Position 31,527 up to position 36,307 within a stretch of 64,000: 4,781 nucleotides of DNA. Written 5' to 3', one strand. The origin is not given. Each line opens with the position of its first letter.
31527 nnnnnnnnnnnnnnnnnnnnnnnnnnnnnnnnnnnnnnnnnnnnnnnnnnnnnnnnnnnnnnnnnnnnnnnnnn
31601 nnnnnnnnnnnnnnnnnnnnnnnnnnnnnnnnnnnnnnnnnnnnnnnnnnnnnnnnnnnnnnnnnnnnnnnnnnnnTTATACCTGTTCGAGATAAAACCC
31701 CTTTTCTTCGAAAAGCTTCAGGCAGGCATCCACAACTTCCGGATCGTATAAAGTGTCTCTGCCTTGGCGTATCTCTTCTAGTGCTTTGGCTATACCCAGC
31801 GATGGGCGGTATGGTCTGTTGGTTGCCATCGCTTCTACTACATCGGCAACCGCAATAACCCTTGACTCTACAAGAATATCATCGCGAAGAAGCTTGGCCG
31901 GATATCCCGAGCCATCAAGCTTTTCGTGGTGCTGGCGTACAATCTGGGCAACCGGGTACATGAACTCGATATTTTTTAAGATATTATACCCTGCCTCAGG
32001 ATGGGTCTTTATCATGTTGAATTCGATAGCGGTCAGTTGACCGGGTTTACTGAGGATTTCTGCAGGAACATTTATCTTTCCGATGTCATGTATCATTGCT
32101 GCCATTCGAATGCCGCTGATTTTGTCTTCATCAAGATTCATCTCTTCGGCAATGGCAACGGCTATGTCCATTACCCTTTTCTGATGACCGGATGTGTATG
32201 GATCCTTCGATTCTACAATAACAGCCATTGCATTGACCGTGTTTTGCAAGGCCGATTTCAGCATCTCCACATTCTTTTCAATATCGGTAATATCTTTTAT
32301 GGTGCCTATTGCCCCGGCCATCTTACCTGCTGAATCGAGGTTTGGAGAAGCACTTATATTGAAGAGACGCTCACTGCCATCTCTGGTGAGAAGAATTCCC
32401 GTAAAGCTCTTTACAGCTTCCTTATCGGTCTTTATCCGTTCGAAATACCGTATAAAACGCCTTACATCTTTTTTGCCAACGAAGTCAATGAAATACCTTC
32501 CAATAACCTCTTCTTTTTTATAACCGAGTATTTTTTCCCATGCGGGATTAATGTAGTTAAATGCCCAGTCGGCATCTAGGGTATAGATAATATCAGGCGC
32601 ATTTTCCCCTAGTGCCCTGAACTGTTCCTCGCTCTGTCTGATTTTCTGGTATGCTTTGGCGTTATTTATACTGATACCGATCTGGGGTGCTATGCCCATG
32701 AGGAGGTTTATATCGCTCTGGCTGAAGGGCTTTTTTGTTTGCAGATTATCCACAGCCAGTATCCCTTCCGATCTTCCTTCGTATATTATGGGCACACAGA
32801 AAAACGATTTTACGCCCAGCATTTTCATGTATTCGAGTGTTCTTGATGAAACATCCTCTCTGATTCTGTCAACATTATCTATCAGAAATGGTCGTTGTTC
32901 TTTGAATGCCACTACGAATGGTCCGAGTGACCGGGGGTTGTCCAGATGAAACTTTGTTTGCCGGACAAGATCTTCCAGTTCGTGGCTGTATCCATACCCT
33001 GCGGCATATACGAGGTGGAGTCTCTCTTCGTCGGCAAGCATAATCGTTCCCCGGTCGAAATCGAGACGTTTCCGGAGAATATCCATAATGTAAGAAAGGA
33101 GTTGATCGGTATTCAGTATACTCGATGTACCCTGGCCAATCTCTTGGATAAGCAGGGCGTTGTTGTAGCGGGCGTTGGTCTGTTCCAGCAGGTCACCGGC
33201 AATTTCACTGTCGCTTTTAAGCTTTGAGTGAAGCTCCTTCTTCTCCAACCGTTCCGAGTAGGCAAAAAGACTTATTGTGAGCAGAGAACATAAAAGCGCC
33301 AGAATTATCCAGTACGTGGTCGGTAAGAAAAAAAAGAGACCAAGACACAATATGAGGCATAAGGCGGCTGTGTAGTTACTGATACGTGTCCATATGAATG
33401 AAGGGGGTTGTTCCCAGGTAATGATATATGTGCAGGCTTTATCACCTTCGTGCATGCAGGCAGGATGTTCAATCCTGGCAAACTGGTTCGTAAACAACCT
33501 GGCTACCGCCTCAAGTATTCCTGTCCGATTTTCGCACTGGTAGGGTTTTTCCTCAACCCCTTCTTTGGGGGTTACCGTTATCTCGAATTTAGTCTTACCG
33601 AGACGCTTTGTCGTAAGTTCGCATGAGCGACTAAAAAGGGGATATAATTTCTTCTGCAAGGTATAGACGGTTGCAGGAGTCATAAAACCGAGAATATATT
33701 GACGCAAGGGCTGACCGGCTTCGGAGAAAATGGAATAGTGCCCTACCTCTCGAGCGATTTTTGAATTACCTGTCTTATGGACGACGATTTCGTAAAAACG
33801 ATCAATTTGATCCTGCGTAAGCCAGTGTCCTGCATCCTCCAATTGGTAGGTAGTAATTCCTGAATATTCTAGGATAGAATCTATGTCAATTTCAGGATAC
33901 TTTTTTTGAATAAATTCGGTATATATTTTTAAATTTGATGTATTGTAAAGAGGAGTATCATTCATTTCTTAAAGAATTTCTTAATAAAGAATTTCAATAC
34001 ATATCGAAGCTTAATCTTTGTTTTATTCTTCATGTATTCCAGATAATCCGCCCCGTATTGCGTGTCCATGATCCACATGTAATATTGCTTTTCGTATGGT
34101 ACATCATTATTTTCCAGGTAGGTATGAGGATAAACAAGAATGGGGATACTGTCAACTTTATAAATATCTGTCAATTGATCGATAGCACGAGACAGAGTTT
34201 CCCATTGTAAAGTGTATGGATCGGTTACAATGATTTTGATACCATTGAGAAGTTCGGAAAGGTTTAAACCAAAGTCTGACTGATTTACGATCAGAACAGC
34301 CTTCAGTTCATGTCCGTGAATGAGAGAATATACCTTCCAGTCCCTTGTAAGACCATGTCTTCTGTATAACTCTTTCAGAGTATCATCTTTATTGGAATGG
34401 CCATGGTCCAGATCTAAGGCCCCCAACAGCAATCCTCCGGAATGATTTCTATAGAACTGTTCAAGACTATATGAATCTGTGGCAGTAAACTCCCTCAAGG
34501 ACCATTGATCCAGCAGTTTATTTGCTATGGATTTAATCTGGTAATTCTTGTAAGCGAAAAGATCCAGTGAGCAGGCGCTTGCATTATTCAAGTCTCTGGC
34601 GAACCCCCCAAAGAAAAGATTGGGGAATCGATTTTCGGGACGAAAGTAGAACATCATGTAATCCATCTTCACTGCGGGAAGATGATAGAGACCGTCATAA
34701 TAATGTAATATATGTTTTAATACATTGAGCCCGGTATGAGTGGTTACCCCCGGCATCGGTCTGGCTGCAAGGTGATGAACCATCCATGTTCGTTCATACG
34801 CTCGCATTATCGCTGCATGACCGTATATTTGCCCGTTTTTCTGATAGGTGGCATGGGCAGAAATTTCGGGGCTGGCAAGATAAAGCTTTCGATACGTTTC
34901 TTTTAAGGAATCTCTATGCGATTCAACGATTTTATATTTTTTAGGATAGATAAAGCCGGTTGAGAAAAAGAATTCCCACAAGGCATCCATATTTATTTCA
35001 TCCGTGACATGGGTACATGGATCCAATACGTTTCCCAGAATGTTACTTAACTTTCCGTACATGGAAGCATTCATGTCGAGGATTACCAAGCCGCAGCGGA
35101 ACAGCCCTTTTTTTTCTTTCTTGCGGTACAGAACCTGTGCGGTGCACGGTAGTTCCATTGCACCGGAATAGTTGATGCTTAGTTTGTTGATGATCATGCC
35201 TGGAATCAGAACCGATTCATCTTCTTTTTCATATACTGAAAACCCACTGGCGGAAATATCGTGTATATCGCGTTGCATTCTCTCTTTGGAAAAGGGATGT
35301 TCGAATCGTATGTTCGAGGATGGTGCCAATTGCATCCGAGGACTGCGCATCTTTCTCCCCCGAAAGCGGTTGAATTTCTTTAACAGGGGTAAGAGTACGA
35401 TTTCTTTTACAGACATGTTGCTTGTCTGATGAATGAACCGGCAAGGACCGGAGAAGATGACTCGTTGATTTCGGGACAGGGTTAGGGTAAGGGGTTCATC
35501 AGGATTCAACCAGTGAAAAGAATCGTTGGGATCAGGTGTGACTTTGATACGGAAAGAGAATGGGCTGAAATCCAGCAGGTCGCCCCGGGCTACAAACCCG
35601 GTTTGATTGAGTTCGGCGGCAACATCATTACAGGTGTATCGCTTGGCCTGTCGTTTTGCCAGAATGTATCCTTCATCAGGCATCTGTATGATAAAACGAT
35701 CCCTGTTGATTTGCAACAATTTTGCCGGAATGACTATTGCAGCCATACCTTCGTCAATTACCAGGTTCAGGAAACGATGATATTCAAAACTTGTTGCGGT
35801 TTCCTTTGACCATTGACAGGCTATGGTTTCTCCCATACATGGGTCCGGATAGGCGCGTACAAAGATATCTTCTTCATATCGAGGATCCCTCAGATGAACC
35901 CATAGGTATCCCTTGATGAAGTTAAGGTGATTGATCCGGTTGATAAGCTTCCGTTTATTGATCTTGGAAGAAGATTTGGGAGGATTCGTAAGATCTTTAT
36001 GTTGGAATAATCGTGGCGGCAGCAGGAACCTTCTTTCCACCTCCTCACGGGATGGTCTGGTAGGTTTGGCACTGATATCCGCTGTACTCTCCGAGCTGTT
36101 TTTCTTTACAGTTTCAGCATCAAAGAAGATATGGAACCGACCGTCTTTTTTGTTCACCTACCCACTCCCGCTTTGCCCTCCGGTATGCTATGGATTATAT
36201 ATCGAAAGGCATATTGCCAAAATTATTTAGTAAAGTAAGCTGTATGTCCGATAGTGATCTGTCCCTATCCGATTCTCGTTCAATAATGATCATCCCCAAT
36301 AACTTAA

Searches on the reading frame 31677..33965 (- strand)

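Call 6: search_protein_families(library=pfam, proteins=[window:31677-33965:-], max_evalue=0.001)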
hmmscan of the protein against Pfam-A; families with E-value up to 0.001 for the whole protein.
window:31677-33965:- (762 aa): 11 families
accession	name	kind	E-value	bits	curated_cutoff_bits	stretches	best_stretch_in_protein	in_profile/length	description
PF13487.12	HD_5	-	1.5e-40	139.2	27.2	1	579-744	2-170/170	HD domain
PF01966.28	HD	-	4e-20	72.7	22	1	593-713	3-116/116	HD domain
PF01590.32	GAF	-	4.7e-16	60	22.4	1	286-433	2-133/133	GAF domain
PF00989.32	PAS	-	2.4e-15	56.9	22.6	1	447-559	1-113/113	PAS fold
PF08448.16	PAS_4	-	6.7e-15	55.7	23.1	1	454-561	2-107/110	PAS fold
PF13185.12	GAF_2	-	1.6e-13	51.4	28.6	1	285-433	3-135/136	GAF domain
PF13426.13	PAS_9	-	1.9e-13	51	27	1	470-561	14-103/103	PAS domain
PF08447.18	PAS_3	-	4.7e-08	33.6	25.6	1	471-556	3-89/89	PAS fold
PF13492.12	GAF_3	-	1.8e-07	32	27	1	287-435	3-129/129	GAF domain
PF13188.13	PAS_8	-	1.3e-05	25.3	21.8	1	447-493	1-48/65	PAS domain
PF02830.23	V4R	-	6.2e-05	23.5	31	1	143-182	21-60/62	V4R domain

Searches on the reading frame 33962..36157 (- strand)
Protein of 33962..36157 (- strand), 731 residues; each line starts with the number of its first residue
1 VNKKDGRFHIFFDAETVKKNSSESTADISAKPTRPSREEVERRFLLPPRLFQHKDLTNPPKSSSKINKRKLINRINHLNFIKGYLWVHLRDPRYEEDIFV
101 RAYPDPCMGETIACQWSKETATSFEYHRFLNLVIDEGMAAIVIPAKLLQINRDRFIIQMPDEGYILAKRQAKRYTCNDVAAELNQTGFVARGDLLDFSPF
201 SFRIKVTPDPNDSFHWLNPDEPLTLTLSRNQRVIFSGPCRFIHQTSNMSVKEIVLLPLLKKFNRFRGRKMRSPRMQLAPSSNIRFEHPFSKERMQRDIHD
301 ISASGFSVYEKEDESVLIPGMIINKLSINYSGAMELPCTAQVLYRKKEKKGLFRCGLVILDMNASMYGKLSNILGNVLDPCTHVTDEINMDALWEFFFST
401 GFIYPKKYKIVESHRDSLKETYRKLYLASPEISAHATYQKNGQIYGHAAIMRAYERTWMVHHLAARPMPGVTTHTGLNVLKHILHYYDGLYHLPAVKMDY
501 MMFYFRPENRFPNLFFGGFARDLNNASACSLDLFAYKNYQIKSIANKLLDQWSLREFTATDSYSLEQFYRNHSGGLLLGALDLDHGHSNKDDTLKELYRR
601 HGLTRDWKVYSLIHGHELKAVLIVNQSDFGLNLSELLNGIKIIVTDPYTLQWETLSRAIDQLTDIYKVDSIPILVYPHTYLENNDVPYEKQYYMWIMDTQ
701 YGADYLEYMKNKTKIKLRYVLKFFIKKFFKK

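Call 6: search_protein_families(library=pfam, proteins=[window:33962-36157:-], max_evalue=0.001)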
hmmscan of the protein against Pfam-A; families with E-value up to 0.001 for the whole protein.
window:33962-36157:- (731 aa): 1 family
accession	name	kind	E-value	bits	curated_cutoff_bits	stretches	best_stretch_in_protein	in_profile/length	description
PF07238.19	PilZ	-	0.00019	22.2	22.5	0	271-371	4-97/102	PilZ domain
